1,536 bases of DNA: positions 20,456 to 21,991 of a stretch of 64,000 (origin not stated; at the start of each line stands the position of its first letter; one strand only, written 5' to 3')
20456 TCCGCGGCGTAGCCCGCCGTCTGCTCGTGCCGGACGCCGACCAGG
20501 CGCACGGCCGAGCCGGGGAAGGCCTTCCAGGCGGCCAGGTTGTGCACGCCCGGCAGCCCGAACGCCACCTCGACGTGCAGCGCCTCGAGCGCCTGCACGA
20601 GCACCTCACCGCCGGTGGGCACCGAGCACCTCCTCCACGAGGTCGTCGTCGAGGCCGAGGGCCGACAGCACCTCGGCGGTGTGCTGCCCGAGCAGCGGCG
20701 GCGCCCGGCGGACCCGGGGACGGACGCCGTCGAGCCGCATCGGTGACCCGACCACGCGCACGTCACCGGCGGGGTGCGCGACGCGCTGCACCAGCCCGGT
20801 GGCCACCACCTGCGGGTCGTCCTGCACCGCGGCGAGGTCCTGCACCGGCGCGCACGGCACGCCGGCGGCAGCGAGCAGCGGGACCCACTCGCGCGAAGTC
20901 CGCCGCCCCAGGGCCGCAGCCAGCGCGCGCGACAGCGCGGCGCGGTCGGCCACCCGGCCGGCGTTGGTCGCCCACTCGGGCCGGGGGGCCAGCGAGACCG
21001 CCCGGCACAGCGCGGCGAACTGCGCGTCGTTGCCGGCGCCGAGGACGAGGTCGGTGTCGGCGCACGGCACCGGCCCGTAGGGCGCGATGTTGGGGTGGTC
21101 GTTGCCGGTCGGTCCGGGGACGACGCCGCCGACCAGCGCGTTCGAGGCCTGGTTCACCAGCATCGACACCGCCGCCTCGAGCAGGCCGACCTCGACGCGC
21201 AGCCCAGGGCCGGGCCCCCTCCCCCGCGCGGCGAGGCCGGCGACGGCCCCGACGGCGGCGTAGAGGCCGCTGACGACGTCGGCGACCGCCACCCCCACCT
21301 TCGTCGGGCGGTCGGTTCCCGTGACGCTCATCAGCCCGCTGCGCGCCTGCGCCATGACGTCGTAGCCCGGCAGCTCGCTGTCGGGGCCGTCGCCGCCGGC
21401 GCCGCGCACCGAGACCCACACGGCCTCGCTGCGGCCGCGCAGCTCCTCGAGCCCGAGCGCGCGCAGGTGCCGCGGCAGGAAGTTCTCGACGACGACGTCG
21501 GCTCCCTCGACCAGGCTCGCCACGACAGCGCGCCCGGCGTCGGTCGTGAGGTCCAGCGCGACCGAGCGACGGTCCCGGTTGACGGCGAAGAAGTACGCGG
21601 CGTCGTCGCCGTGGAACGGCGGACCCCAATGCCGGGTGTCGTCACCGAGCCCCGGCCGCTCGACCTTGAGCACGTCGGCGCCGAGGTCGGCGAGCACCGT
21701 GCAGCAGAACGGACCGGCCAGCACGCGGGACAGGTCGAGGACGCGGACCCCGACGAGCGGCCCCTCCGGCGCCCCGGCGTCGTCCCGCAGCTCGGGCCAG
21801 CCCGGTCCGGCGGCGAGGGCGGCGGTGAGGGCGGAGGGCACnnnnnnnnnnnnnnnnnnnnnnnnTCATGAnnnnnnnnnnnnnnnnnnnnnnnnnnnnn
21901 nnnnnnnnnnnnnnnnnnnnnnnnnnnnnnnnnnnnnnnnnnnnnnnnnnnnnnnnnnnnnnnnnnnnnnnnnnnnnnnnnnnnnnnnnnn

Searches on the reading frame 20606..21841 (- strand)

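Call 82: search_protein_families(library=ncbifam, proteins=[window:20606-21841:-], max_evalue=1e-10)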
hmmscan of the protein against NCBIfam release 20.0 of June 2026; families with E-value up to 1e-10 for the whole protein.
window:20606-21841:- (411 aa): 7 families
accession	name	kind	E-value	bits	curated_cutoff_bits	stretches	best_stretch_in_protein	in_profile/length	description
NF052585.1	SucGlutTfsCaiB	equivalog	3.9e-90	302.3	750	1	26-395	5-388/394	succinate--glutarate CoA-transferase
NF041294.1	Scnl_mescCoAtase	equivalog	5.9e-67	226.4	700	1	29-392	4-380/381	succinyl-CoA:mesaconate CoA-transferase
NF008511.0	PRK11430.1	equivalog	2.7e-61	207.8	522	1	26-391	7-375/381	CoA:oxalate CoA-transferase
NF003809.0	PRK05398.1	subfamily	1.7e-54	185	442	2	28-226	4-206/416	formyl-CoA transferase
TIGR03253.1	oxalate_frc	equivalog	2.3e-53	181.4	504.2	2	28-225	3-204/416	formyl-CoA transferase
NF002914.1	PRK03525.1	equivalog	4.7e-19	68.6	413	1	27-405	8-391/400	L-carnitine CoA-transferase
TIGR04253.1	mesacon_CoA_iso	equivalog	3.2e-14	52.7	725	1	29-231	3-205/403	2-methylfumaryl-CoA isomerase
